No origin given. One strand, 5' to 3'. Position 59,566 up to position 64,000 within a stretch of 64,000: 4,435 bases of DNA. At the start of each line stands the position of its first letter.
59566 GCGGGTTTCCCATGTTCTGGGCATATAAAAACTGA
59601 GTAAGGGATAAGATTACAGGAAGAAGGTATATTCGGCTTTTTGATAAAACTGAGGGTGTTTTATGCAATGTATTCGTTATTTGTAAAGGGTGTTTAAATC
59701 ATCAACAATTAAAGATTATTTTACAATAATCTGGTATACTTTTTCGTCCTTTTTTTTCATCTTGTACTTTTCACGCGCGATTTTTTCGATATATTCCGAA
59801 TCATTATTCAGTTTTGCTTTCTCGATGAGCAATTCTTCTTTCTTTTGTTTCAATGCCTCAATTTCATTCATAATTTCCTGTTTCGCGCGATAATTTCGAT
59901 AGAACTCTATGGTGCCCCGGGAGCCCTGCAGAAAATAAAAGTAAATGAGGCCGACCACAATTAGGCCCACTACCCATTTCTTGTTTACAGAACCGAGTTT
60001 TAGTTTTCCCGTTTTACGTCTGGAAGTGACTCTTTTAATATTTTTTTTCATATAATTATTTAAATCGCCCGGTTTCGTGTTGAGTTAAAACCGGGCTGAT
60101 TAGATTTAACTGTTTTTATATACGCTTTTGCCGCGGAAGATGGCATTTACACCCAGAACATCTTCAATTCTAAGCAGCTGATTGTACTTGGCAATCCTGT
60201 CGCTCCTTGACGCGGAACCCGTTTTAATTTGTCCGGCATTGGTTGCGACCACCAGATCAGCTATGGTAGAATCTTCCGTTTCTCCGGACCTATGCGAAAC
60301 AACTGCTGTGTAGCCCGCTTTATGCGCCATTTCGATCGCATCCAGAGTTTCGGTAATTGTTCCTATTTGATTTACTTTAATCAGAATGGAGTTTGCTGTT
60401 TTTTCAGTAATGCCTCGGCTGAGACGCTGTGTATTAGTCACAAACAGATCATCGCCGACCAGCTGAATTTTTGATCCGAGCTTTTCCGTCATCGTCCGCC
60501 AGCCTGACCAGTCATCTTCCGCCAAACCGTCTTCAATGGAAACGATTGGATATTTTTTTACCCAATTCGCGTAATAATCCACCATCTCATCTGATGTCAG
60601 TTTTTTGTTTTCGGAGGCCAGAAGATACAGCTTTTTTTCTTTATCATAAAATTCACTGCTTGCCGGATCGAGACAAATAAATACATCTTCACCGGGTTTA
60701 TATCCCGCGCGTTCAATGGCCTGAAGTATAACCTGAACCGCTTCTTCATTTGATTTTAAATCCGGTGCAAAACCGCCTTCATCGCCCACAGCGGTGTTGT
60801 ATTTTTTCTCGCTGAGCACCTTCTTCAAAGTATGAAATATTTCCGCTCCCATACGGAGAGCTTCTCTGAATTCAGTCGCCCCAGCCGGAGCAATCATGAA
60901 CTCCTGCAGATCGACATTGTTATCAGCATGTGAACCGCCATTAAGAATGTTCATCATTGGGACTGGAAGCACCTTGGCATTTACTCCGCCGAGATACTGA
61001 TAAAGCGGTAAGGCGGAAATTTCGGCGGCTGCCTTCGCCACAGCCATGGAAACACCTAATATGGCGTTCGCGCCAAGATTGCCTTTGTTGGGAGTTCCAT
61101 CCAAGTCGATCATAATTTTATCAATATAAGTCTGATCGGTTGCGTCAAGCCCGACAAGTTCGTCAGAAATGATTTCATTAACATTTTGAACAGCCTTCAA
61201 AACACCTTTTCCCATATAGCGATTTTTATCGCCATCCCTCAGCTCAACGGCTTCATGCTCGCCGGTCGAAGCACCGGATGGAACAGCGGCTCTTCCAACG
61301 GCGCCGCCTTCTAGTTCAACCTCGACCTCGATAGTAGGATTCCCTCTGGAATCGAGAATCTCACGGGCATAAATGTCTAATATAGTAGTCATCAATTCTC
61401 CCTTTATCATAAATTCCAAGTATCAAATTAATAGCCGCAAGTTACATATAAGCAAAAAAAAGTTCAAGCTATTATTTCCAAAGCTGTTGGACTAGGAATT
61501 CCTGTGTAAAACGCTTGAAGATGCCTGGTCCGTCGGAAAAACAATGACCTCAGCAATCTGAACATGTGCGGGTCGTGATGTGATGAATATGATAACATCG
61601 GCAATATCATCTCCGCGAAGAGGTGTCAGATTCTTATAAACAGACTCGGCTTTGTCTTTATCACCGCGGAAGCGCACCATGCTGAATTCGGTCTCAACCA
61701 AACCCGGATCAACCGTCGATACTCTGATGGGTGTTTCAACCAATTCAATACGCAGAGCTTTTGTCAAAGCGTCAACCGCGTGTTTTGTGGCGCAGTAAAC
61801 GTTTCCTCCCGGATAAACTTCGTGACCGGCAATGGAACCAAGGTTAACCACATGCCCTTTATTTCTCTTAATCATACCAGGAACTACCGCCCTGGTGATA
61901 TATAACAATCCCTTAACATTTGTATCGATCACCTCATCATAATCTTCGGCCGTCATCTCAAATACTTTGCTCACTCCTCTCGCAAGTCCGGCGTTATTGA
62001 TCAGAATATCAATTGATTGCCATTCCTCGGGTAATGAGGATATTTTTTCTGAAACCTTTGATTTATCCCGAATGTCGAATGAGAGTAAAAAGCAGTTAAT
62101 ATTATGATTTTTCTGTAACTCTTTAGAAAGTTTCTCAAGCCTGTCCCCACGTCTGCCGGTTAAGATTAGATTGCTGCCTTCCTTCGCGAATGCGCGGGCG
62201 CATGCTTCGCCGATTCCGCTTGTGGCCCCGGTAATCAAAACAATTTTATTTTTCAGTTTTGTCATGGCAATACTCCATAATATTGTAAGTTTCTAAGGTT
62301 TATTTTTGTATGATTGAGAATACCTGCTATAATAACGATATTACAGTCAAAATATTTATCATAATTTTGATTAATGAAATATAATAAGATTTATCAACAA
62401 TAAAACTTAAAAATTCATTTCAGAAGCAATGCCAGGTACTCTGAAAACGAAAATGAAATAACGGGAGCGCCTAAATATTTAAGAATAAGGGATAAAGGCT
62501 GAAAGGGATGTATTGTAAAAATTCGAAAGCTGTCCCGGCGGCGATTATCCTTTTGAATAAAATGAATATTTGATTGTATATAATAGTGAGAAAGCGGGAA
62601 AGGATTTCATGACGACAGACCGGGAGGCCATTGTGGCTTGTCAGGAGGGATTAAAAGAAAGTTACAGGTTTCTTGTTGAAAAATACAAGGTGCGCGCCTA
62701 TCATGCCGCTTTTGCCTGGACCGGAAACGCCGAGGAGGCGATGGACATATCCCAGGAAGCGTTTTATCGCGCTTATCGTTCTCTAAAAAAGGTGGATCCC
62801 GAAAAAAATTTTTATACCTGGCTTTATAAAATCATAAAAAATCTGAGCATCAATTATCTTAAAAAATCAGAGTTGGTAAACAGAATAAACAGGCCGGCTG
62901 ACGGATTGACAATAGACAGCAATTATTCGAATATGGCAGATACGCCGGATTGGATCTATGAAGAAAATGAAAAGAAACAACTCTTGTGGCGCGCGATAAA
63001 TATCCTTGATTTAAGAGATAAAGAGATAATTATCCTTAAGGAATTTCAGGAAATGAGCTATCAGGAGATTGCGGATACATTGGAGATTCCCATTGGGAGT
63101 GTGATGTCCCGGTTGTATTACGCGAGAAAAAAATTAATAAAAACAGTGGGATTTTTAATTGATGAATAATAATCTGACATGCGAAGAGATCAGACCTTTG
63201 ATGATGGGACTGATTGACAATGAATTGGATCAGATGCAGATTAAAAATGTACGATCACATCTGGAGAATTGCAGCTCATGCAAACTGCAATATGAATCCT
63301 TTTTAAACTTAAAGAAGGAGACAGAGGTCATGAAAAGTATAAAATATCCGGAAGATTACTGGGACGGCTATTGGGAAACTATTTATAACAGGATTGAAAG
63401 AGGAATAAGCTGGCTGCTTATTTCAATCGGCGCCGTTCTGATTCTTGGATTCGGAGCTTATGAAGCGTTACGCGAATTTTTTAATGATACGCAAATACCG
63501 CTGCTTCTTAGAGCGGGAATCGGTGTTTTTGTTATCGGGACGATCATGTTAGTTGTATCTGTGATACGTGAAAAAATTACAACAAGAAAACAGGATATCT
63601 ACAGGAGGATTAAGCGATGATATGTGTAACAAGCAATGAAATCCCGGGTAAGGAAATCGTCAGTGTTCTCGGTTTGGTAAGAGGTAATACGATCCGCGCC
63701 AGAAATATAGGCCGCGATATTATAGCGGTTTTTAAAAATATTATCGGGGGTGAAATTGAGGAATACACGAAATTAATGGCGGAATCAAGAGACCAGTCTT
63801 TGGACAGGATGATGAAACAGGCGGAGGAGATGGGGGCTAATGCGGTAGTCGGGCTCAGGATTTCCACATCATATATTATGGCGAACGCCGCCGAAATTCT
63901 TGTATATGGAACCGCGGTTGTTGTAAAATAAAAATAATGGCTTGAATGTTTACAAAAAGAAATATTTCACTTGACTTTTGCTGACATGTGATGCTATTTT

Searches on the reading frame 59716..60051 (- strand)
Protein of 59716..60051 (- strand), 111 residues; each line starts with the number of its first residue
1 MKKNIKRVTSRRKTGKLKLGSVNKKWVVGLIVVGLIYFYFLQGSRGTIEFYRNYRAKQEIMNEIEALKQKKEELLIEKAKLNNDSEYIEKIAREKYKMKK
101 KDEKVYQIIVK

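Call 6: search_protein_families(library=pfam, proteins=[window:59716-60051:-], max_evalue=0.001)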
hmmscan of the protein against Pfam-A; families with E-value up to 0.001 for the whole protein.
window:59716-60051:- (111 aa): 1 family
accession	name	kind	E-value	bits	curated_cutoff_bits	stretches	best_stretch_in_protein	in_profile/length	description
PF04977.20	DivIC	-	5.6e-14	52.1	28.9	1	33-109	2-78/80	Septum formation initiator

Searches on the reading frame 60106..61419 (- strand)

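Call 6: search_protein_families(library=pfam, proteins=[window:60106-61419:-], max_evalue=0.001)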
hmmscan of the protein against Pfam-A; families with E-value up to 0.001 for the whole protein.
window:60106-61419:- (437 aa): 4 families
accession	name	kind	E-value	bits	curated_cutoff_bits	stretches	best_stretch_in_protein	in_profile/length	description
PF00113.28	Enolase_C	-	7.6e-140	465.8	21.5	1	149-436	2-295/296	Enolase, C-terminal TIM barrel domain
PF03952.21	Enolase_N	-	5.4e-63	211.4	35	1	13-143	1-131/131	Enolase, N-terminal domain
PF07476.17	MAAL_C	-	2.5e-05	24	27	1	308-397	130-220/249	Methylaspartate ammonia-lyase C-terminus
PF13378.12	MR_MLE_C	-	0.00017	21.8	29.4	1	283-394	63-170/219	Enolase C-terminal domain-like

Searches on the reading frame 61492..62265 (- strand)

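Call 7: search_protein_families(library=pfam, proteins=[window:61492-62265:-], max_evalue=0.001)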
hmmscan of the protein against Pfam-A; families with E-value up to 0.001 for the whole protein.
window:61492-62265:- (257 aa): 6 families
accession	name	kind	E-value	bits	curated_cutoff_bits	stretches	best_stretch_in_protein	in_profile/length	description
PF00106.31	adh_short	-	1.3e-55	188.4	26.6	1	7-197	1-189/195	short chain dehydrogenase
PF13561.12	adh_short_C2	-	1.9e-45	155.7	27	1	13-240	1-228/236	Enoyl-(Acyl carrier protein) reductase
PF08659.16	KR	-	5.3e-18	66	22.6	1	9-172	3-164/180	KR domain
PF02719.21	Polysacc_synt_2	-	3.6e-07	30.1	20.2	1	9-199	1-168/293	Polysaccharide biosynthesis protein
PF23441.1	SDR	-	1.9e-06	27.9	27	1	2-207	3-210/258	SDR-like rossmann domain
PF01370.27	Epimerase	-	2.7e-06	27.4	20.9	1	9-164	1-149/240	NAD dependent epimerase/dehydratase family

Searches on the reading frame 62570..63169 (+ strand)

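Call 7: search_protein_families(library=pfam, proteins=[window:62570-63169:+], max_evalue=0.001)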
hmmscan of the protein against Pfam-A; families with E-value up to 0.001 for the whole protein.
window:62570-63169:+ (199 aa): 3 families
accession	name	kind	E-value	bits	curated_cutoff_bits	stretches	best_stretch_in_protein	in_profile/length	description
PF04542.20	Sigma70_r2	-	2.7e-17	62.8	24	1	35-100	1-68/71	Sigma-70 region 2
PF08281.18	Sigma70_r4_2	-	4.3e-14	52.3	25.7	1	137-189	2-54/54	Sigma-70, region 4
PF04545.22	Sigma70_r4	-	1.4e-07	31.4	24.1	1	142-189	1-48/50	Sigma-70, region 4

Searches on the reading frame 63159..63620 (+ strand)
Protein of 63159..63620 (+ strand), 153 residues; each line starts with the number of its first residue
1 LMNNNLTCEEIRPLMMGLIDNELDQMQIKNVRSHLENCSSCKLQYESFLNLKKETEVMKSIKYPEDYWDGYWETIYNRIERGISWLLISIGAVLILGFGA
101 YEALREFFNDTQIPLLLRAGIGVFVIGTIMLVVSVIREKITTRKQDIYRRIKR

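Call 7: search_protein_families(library=pfam, proteins=[window:63159-63620:+], max_evalue=0.001)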
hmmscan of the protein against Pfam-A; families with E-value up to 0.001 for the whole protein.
window:63159-63620:+ (153 aa): 1 family
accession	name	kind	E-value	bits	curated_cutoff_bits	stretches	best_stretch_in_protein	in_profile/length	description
PF13490.11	zf-HC2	-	7.1e-08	32.8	22.2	1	8-41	1-34/35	Putative zinc-finger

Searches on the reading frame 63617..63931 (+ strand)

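Call 7: search_protein_families(library=pfam, proteins=[window:63617-63931:+], max_evalue=0.001)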
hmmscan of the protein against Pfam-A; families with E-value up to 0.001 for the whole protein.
window:63617-63931:+ (104 aa): 2 families
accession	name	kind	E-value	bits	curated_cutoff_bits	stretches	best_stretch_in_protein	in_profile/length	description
PF01906.23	YbjQ_1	-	2e-38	131.6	23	1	1-103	1-103/103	Putative heavy-metal-binding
PF23025.1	YbjQ_2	-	6.6e-06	26.8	29.1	1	47-103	46-101/103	C2 domain-containing protein 5, YbjQ-like domain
